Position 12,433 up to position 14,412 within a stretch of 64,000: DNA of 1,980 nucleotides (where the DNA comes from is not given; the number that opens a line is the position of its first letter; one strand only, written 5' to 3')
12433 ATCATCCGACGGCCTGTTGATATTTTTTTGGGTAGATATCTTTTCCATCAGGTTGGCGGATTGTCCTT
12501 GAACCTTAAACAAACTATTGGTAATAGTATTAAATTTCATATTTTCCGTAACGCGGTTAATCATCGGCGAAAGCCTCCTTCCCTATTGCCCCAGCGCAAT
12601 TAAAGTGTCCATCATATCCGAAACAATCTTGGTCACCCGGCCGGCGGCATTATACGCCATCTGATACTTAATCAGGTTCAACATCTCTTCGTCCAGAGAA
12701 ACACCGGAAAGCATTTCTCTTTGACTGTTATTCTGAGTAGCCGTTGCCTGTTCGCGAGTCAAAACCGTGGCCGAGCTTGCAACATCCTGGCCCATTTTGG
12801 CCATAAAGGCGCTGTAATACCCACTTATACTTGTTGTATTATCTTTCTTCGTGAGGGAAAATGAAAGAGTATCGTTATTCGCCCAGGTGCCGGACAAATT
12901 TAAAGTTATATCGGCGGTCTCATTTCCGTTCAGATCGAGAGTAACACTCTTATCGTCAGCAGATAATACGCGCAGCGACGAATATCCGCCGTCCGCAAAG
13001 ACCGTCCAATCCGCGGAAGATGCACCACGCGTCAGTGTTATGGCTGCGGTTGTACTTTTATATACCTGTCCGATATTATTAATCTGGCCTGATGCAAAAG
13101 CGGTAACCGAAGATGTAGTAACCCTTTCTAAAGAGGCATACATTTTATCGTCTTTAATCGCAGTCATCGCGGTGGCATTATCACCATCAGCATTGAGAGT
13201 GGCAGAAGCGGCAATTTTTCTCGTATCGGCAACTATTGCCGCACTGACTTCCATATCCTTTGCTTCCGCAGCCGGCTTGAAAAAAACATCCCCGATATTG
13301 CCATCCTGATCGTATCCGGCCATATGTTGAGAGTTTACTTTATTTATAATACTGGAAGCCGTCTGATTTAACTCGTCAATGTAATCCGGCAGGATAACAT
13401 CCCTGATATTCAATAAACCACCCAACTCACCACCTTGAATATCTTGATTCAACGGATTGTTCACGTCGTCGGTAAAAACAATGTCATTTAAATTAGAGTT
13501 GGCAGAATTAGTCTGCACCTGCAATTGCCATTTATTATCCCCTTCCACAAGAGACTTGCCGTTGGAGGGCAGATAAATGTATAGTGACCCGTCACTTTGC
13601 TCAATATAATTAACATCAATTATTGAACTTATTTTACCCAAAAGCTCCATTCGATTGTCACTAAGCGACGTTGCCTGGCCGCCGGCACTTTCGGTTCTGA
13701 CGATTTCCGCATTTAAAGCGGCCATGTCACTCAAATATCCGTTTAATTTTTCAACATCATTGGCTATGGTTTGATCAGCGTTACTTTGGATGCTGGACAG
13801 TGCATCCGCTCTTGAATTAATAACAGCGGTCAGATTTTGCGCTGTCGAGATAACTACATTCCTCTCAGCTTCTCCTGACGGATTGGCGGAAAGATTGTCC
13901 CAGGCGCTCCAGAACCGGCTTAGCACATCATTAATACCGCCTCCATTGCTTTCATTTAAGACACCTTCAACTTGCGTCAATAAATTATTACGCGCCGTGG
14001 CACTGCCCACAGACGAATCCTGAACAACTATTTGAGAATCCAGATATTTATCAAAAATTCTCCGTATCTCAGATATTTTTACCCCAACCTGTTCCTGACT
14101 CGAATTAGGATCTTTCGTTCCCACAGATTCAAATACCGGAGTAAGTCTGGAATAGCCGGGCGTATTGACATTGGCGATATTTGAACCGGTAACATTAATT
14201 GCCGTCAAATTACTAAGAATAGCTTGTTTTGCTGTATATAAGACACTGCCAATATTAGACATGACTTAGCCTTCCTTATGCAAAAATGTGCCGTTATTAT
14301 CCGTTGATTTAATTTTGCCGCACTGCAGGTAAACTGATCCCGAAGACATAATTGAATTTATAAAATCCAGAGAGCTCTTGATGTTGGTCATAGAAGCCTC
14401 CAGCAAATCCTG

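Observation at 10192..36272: One ~64-aa module shared by the variable regions of the hook (FlgE), HAP1 (FlgK) and HAP3 (FlgL)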

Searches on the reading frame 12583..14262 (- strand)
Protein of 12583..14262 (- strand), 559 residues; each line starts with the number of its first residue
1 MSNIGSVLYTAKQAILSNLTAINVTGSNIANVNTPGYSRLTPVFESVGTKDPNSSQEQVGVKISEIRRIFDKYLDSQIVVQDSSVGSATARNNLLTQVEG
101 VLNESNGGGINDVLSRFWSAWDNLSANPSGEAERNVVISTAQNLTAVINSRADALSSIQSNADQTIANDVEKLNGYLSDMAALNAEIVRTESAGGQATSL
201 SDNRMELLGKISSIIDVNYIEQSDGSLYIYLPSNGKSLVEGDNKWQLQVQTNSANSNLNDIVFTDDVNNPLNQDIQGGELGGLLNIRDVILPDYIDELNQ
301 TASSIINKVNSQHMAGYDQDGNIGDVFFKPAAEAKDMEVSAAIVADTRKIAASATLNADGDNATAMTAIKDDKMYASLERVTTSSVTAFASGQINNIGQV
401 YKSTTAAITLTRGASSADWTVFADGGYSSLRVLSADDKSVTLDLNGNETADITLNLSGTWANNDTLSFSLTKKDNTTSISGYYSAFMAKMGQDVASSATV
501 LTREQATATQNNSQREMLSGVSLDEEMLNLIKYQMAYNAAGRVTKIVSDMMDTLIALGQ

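Call 9: search_protein_families(library=pfam, proteins=[window:12583-14262:-], max_evalue=1)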
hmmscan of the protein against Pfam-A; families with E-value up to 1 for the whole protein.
window:12583-14262:- (559 aa): 5 families
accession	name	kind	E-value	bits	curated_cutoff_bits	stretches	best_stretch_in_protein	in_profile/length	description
PF22638.1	FlgK_D1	-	1.1e-56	192.4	28.6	1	95-328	1-233/233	Flagellar hook-associated protein FlgK helical domain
PF06429.18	Flg_bbr_C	-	1.6e-07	31.1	23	1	519-557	8-46/46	Flagellar basal body rod FlgEFG protein C-terminal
PF00460.25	Flg_bb_rod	-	1.1e-06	28.9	20.7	1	8-37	1-30/31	Flagella basal body rod protein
PF14292.12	SusE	-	0.19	12.4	25.2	1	441-510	15-79/106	SusE outer membrane protein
PF16369.11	GH43_C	-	0.2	12.6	23.4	0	432-493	30-79/100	C-terminal lipocalin-like domain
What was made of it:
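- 12583..14262 (-): flgK, hook-associated protein 1 (559 aa), host of the K-type module. Pfam FlgK_D1 at aa 95-328 plus the rod N- and C-terminal motifs (call 9).
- On Hook-associated protein 1, FlgK: PF22638 at E=1.1e-56 (call 9).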

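Call 32: find_homologous_proteins(query=window:12583-14262:-, max_evalue=1e-10)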
Query window:12583-14262:- (559 aa): 304 proteins with E <= 1e-10 among 8000 candidates; the best 120 are listed.
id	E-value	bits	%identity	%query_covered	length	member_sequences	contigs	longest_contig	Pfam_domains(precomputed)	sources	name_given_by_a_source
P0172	0.0e+0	1173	100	100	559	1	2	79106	PF06429.19,PF00460.26,PF22638.2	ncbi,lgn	-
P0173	1.1e-290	983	83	100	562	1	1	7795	PF06429.19,PF00460.26,PF22638.2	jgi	jgi:flagellar hook-associated protein 1 FlgK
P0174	3.3e-261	885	76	100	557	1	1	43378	PF06429.19,PF00460.26,PF22638.2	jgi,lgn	-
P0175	3.4e-258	875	74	100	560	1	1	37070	PF06429.19,PF00460.26,PF22638.2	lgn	-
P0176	5.3e-255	865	74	100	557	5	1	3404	PF06429.19,PF00460.26,PF22638.2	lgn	-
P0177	1.4e-252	857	72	100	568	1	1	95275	PF06429.19,PF22638.2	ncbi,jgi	-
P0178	1.5e-252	857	73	100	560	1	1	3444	PF06429.19,PF22638.2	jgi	-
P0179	7.7e-252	855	72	100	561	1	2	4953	PF06429.19,PF00460.26,PF22638.2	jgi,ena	-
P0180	1.5e-251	854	72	99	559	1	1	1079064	PF06429.19,PF00460.26,PF22638.2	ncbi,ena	-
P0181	1.8e-251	853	73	100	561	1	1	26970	PF06429.19,PF00460.26,PF22638.2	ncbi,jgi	-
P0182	1.8e-251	853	72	99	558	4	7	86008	PF06429.19,PF00460.26,PF22638.2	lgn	-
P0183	1.9e-251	853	72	99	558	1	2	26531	PF06429.19,PF00460.26,PF22638.2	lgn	-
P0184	4.5e-251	852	72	99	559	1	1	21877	PF06429.19,PF00460.26,PF22638.2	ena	-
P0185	8.6e-251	851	72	99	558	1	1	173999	PF06429.19,PF00460.26,PF22638.2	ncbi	-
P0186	1.1e-250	851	72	99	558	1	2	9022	PF06429.19,PF00460.26,PF22638.2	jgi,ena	-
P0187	2.0e-250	850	72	99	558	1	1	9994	PF06429.19,PF00460.26,PF22638.2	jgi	-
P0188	3.1e-249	846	73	100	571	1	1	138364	PF06429.19,PF22638.2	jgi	jgi:flagellar hook-associated protein 1 FlgK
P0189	5.1e-249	845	72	99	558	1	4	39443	PF06429.19,PF00460.26,PF22638.2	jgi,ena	-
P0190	5.6e-249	845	71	100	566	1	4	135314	PF06429.19,PF00460.26,PF22638.2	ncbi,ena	-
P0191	1.2e-248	844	71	99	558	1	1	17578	PF06429.19,PF00460.26,PF22638.2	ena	-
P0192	2.4e-248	843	71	99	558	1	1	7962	PF06429.19,PF00460.26,PF22638.2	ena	-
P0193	5.3e-248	842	71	99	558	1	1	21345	PF06429.19,PF00460.26,PF22638.2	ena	-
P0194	1.1e-246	838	71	99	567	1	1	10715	PF06429.19,PF00460.26,PF22638.2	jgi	-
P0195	5.8e-245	832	70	99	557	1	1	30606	PF06429.19,PF22638.2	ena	-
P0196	3.7e-244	829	71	99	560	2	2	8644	PF06429.19,PF22638.2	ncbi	ncbi:MAG: flagellar hook-associated protein FlgK [Smithella sp.]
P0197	4.5e-243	826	71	99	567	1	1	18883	PF06429.19,PF00460.26,PF22638.2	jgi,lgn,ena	-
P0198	9.5e-243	825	70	99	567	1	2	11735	PF06429.19,PF00460.26,PF22638.2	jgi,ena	-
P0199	9.8e-243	824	70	99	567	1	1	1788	PF06429.19,PF00460.26,PF22638.2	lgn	-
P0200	2.3e-242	823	71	99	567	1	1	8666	PF06429.19,PF00460.26,PF22638.2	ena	-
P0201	5.7e-242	822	68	100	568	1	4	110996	PF06429.19,PF00460.26,PF22638.2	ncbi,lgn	-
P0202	8.7e-242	821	70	99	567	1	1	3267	PF06429.19,PF00460.26,PF22638.2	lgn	-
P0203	1.1e-241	821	71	99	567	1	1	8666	PF06429.19,PF00460.26,PF22638.2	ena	-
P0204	1.8e-241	820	70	99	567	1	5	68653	PF06429.19,PF00460.26,PF22638.2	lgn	-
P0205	4.5e-241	819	69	99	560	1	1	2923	PF06429.19,PF00460.26,PF22638.2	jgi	jgi:flagellar hook-associated protein 1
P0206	1.4e-240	817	69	100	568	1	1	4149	PF06429.19,PF00460.26,PF22638.2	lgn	-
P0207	3.3e-237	806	69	100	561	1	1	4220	PF06429.19,PF22638.2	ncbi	ncbi:MAG: flagellar hook-associated protein FlgK [Smithella sp.]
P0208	5.2e-237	806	70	99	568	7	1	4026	PF06429.19,PF00460.26,PF22638.2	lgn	-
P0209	6.9e-237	805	69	99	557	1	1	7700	PF06429.19,PF00460.26,PF22638.2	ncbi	-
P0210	1.2e-236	804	69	99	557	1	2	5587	PF06429.19,PF00460.26,PF22638.2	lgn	-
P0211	3.5e-236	803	69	99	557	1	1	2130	PF06429.19,PF00460.26,PF22638.2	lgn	-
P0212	7.1e-236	802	69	99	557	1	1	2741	PF06429.19,PF00460.26,PF22638.2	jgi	-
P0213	3.6e-235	800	72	72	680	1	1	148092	PF06429.19,PF00460.26,PF22638.2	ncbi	ncbi:MAG: flagellar hook-associated protein FlgK [Smithella sp.]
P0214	4.4e-235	799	67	100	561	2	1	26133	PF06429.19,PF00460.26,PF22638.2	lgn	-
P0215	3.0e-232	790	68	99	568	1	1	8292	PF06429.19,PF00460.26,PF22638.2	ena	-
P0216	7.7e-230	782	67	100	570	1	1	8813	PF06429.19,PF22638.2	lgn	-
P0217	1.5e-223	761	64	100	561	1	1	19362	PF06429.19,PF00460.26,PF22638.2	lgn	-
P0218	7.2e-223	759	58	84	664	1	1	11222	PF22638.2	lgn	-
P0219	3.6e-222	757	56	84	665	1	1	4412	PF06429.19,PF00460.26,PF22638.2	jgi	-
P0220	4.5e-222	756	56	84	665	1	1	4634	PF06429.19,PF00460.26,PF22638.2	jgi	-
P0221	1.7e-219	748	59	84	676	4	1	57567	PF06429.19,PF22638.2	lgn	-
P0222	6.1e-219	746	58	86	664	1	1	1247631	PF06429.19,PF22638.2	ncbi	ncbi:MAG: flagellar hook-associated protein FlgK [Smithellaceae bacterium]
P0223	1.8e-218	744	56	84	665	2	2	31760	PF06429.19,PF00460.26,PF22638.2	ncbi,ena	-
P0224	6.3e-218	743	65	100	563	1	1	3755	PF06429.19,PF00460.26,PF22638.2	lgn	-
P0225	1.0e-217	742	56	84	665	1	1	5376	PF06429.19,PF00460.26,PF22638.2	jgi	jgi:flagellar hook-associated protein 1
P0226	1.2e-217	742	57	84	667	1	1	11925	PF06429.19,PF00460.26,PF22638.2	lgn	-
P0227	3.9e-217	740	58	84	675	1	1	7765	PF06429.19,PF00460.26,PF22638.2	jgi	jgi:flagellar hook-associated protein 1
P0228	5.2e-217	740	54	86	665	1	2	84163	PF06429.19,PF00460.26,PF22638.2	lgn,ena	-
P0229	1.5e-216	738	64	97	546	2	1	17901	PF06429.19,PF22638.2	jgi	-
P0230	6.5e-214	729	56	84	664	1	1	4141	PF06429.19,PF22638.2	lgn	-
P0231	7.9e-214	729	63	100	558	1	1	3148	PF06429.19,PF00460.26,PF22638.2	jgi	jgi:flagellar hook-associated protein 1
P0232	3.5e-212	724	71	86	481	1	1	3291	PF00460.26,PF22638.2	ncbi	ncbi:MAG: flagellar hook-associated protein FlgK, partial [Smithellaceae bacterium]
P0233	1.0e-211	722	62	100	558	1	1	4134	PF06429.19,PF00460.26,PF22638.2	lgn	-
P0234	1.4e-211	722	54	86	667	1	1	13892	PF06429.19,PF22638.2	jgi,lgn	jgi:flagellar hook-associated protein 1 FlgK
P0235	4.4e-211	720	70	89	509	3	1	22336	PF06429.19,PF22638.2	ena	-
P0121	1.3e-210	719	53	86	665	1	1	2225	PF06429.19,PF00460.26,PF22638.2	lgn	-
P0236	4.3e-209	714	62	100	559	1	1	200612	PF06429.19,PF00460.26,PF22638.2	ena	-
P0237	5.3e-209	713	53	86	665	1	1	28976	PF06429.19,PF00460.26,PF22638.2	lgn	-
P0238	5.5e-206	703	60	100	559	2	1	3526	PF06429.19,PF00460.26,PF22638.2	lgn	-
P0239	2.0e-202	692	60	100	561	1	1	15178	PF06429.19,PF00460.26,PF22638.2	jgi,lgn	jgi:flagellar hook-associated protein 1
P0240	8.6e-202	689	58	100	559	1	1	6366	PF06429.19,PF00460.26,PF22638.2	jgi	-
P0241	1.3e-201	689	60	100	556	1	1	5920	PF06429.19,PF00460.26,PF22638.2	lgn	-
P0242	4.5e-201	687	58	100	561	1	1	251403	PF06429.19,PF00460.26,PF22638.2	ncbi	ncbi:MAG: flagellar hook-associated protein FlgK [Deltaproteobacteria bacterium]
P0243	6.4e-201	687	60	100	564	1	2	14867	PF06429.19,PF22638.2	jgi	jgi:flagellar hook-associated protein 1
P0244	8.8e-201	686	57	100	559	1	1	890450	PF06429.19,PF00460.26,PF22638.2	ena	-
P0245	6.9e-200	683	68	74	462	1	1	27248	PF06429.19,PF22638.2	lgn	-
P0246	1.2e-199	682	60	100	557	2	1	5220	PF06429.19,PF00460.26,PF22638.2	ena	-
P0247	3.4e-199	681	58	100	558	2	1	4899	PF06429.19,PF00460.26,PF22638.2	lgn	-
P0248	3.4e-199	681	58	100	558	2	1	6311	PF06429.19,PF00460.26,PF22638.2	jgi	jgi:flagellar hook-associated protein 1 FlgK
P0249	1.1e-198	679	59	100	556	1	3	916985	PF06429.19,PF00460.26,PF22638.2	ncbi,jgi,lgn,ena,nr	ncbi:MAG: flagellar hook-associated protein FlgK [Deltaproteobacteria bacterium HGW-Deltaproteobacte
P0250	1.6e-198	679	59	100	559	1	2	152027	PF06429.19,PF00460.26,PF22638.2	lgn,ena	-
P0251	3.8e-198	677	58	100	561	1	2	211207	PF06429.19,PF00460.26,PF22638.2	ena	-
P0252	4.1e-198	677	59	99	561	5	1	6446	PF06429.19,PF00460.26,PF22638.2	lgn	-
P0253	5.6e-198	677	58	100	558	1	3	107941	PF06429.19,PF00460.26,PF22638.2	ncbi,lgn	-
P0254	2.8e-197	675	58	100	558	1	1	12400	PF06429.19,PF00460.26,PF22638.2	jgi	jgi:flagellar hook-associated protein 1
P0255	1.5e-195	669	57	100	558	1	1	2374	PF06429.19,PF00460.26,PF22638.2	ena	-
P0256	1.7e-195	669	59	100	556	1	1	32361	PF06429.19,PF00460.26,PF22638.2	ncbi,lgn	-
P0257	7.0e-195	667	58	100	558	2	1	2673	PF06429.19,PF00460.26,PF22638.2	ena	-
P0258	2.7e-194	665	58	100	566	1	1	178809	PF06429.19,PF00460.26,PF22638.2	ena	-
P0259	5.9e-194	664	57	100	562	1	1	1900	PF06429.19,PF00460.26,PF22638.2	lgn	-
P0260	5.9e-194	664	56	100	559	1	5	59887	PF06429.19,PF00460.26,PF22638.2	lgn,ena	-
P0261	1.4e-193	662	57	100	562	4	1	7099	PF06429.19,PF00460.26,PF22638.2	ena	-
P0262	1.9e-193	662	69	79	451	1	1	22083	PF00460.26,PF22638.2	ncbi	-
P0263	1.9e-193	662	57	100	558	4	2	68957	PF06429.19,PF00460.26,PF22638.2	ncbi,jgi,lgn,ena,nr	ncbi:MAG TPA: flagellar hook-associated protein FlgK [Smithellaceae bacterium]|nr:flagellar hook-ass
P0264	2.8e-193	661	57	100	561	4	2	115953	PF06429.19,PF00460.26,PF22638.2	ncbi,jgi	jgi:flagellar hook-associated protein 1 FlgK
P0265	3.9e-192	658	57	100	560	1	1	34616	PF06429.19,PF00460.26,PF22638.2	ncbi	ncbi:MAG: flagellar hook-associated protein FlgK [Smithellaceae bacterium]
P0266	1.4e-191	656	58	100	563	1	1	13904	PF06429.19,PF00460.26,PF22638.2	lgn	-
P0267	5.0e-190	651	58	100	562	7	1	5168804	PF06429.19,PF00460.26,PF22638.2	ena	-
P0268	2.0e-189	649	58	100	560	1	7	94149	PF06429.19,PF00460.26,PF22638.2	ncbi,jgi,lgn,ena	-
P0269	2.4e-189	648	57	100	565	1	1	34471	PF06429.19,PF00460.26,PF22638.2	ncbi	-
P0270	1.1e-188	646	57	100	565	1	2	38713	PF06429.19,PF00460.26,PF22638.2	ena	-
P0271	2.9e-187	642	56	100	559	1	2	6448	PF06429.19,PF00460.26,PF22638.2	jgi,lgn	-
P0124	3.5e-185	635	55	99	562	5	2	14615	PF06429.19,PF00460.26,PF22638.2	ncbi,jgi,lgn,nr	ncbi:MAG: flagellar hook-associated protein FlgK [Syntrophaceae bacterium]|nr:flagellar hook-associa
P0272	4.7e-185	634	55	100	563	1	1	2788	PF06429.19,PF22638.2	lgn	-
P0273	1.3e-183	630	55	100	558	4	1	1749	PF06429.19,PF00460.26,PF22638.2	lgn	-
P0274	9.7e-181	620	56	100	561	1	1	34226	PF06429.19,PF00460.26,PF22638.2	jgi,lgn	-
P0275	1.6e-180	619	55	99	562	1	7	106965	PF06429.19,PF00460.26,PF22638.2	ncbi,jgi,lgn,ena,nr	ncbi:MAG TPA: flagellar hook-associated protein FlgK [Smithellaceae bacterium]|nr:flagellar hook-ass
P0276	3.8e-180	618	55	99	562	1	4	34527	PF06429.19,PF00460.26,PF22638.2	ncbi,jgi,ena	jgi:flagellar hook-associated protein 1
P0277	3.9e-180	618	56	100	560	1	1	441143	PF06429.19,PF22638.2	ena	-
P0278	7.7e-180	617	55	99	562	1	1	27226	PF06429.19,PF00460.26,PF22638.2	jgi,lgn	-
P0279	1.4e-177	610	55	100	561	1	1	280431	PF06429.19,PF00460.26,PF22638.2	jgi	-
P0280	3.5e-176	605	55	99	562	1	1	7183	PF06429.19,PF00460.26,PF22638.2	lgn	-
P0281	2.8e-175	602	62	83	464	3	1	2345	PF06429.19,PF22638.2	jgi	-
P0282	7.3e-173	594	52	100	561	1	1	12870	PF06429.19,PF00460.26,PF22638.2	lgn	-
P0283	1.3e-165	570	47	84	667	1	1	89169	PF06429.19,PF22638.2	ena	-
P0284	4.9e-159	548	50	100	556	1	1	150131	PF06429.19,PF22638.2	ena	-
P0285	3.5e-157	542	71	64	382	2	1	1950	PF00460.26,PF22638.2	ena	-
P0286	4.0e-155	536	49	100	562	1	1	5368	PF22638.2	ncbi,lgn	ncbi:MAG: flagellar hook-associated protein FlgK [Syntrophales bacterium]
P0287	5.8e-155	535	50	100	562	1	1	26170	PF06429.19,PF22638.2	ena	-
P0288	4.3e-154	532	48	100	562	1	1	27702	PF06429.19,PF22638.2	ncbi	-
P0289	4.3e-153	529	57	71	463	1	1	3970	PF06429.19,PF00460.26,PF22638.2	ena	-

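Call 41: find_related_loci(query=A3, collection=genome_contigs, flank=10000)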
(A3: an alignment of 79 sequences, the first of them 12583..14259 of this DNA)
Query A3 (558 aa) in genome_contigs; peptide patterns used: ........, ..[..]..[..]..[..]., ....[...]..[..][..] (x = any residue, [..] = any of these).
600 stretches matched a pattern (row limit reached: there are more); 595 encode a relative of the query (tblastn E <= 1e-3); the best 80 are kept; 80 distinct loci.
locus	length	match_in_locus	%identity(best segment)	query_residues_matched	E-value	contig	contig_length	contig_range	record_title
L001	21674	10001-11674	60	1-558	0e+0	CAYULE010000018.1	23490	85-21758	MAG TPA_asm: uncultured Smithella sp. isolate binchicken_co269_68 genome assembly, contig: NODE_1920_length_23490_cov_20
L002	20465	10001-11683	58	1-558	0e+0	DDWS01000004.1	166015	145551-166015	MAG TPA_asm: Syntrophaceae bacterium UBA2280 UBA2280_contig_3041, whole genome shotgun sequence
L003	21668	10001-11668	58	2-558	0e+0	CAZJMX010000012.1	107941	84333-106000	MAG TPA_asm: uncultured Smithella sp. isolate SRP302447_co2_430 genome assembly, contig: NODE_617_length_107941_cov_18.5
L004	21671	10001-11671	55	1-558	0e+0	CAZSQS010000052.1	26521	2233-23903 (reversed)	MAG TPA_asm: uncultured Smithella sp. isolate SRP263991_co2_36 genome assembly, contig: NODE_1933_length_26521_cov_26.54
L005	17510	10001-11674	53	3-558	0e+0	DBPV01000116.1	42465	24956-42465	MAG TPA_asm: Syntrophaceae bacterium UBA1411 UBA1411_contig_25764, whole genome shotgun sequence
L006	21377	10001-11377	49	3-558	3e-116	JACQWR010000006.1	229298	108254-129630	MAG: Deltaproteobacteria bacterium isolate NC_groundwater_1494_Pr4_B-0.1um_54_14 SR1-18-B1_scaffold_58064, whole genome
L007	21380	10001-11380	54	1-556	1e-127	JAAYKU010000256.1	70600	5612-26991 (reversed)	MAG: Smithella sp. isolate AS10tlH2TH_73 255622_AS10, whole genome shotgun sequence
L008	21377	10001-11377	44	1-557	3e-98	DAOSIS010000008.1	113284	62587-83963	MAG TPA_asm: Syntrophales bacterium isolate AMR_MDS_1695 NODE_178_length_113284_cov_8.753411, whole genome shotgun seque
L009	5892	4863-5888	43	3-345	2e-86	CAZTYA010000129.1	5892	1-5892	MAG TPA_asm: uncultured Syntrophales bacterium isolate binchicken_co27_416 genome assembly, contig: NODE_23713_length_58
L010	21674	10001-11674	36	3-558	3e-85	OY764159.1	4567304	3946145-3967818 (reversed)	MAG: Syntrophales bacterium isolate 28fc5764-0b9a-428c-a12f-8ca866e14e1d genome assembly, chromosome: 1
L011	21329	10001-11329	39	5-546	6e-83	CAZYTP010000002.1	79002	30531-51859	MAG TPA_asm: uncultured Syntrophales bacterium isolate SRP178699_co2_308 genome assembly, contig: NODE_62_length_79002_c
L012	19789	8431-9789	39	5-556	4e-82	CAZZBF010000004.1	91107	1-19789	MAG TPA_asm: uncultured Syntrophales bacterium isolate binchicken_co405_343 genome assembly, contig: NODE_312_length_911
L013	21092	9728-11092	39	5-556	4e-82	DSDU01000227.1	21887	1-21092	MAG TPA_asm: Deltaproteobacteria bacterium isolate SpSt-1226 Ga0129302_1000920, whole genome shotgun sequence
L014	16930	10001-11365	37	5-556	1e-77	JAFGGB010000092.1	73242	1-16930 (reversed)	MAG: Deltaproteobacteria bacterium isolate Zod_Metabat.1365 k87_4220333, whole genome shotgun sequence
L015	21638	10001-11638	30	1-556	3e-74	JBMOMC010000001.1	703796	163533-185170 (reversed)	MAG: Nitrospirota bacterium isolate Betzabe_MAG040 MAG040_1, whole genome shotgun sequence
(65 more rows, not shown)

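Call 65: find_encoding_contigs(protein=P0245, flank=10000, max_places=1)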
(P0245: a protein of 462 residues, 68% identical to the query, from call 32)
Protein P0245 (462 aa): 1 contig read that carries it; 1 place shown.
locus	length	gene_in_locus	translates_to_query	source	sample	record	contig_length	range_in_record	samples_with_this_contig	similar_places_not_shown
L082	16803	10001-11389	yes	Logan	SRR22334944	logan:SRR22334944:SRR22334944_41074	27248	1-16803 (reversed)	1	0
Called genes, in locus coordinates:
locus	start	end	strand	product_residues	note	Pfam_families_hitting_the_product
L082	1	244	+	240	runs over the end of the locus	PF04542:Sigma70_r2, PF04539:Sigma70_r3, PF08281:Sigma70_r4_2, PF04545:Sigma70_r4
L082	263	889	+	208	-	PF03748:FliL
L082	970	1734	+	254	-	-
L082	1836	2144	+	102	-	-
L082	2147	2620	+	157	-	PF10975:DUF2802 (weak)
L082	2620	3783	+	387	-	PF02120:Flg_hook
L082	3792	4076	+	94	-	PF01312:Bac_export_2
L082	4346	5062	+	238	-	PF22692:LlgE_F_G_D1, PF06429:Flg_bbr_C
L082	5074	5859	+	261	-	PF00460:Flg_bb_rod, PF22692:LlgE_F_G_D1, PF06429:Flg_bbr_C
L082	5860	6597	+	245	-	PF13144:ChapFlgA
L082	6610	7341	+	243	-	PF02107:FlgH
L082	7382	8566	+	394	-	PF02119:FlgI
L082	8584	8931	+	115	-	PF10135:Rod-binding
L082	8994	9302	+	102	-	PF04316:FlgM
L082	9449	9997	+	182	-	PF05130:FlgN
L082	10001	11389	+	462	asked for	PF22638:FlgK_D1, PF06429:Flg_bbr_C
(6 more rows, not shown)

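Call 66: find_encoding_contigs(protein=P0222, flank=10000, max_places=1)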
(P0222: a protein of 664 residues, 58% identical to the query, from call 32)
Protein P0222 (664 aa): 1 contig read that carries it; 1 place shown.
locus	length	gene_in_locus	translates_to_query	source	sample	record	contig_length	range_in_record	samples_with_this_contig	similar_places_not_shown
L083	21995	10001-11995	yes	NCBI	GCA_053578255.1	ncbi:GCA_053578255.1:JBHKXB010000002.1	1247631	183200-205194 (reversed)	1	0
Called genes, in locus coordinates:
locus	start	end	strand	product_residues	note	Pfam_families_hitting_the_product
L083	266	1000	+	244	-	PF02737:3HCDH_N, PF00725:3HCDH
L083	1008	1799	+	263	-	PF00378:ECH_1, PF16113:ECH_2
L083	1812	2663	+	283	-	PF02737:3HCDH_N, PF03446:NAD_binding_2 (weak), PF03721:UDPG_MGDP_dh_N (weak), PF00725:3HCDH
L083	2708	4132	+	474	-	PF08541:ACP_syn_III_C (weak)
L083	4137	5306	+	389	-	PF00108:Thiolase_N, PF02803:Thiolase_C, PF22691:Thiolase_C_1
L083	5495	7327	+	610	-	PF02629:CoA_binding, PF13380:CoA_binding_2, PF13607:Succ_CoA_lig, PF02107:FlgH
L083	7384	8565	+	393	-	PF02119:FlgI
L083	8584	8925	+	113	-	PF10135:Rod-binding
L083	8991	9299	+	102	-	PF04316:FlgM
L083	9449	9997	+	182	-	PF05130:FlgN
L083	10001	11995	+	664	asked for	PF22638:FlgK_D1, PF06429:Flg_bbr_C (weak)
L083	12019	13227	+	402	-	PF00669:Flagellin_N, PF00700:Flagellin_C (weak)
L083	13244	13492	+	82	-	PF02599:CsrA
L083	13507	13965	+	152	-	PF02623:FliW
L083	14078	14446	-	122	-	PF03646:FlaG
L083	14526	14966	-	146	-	-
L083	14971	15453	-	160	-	PF02561:FliS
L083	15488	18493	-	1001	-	PF02465:FliD_N, PF07195:FliD_C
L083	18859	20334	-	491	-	PF00669:Flagellin_N, PF00700:Flagellin_C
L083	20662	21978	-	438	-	PF00535:Glycos_transf_2, PF10111:Glyco_tranf_2_2 (faint), PF13181:TPR_8 (faint), PF13424:TPR_12 (faint), PF13431:TPR_17 (faint), PF14559:TPR_19 (faint), PF13414:TPR_11 (weak), PF12895:ANAPC3 (weak), +7 more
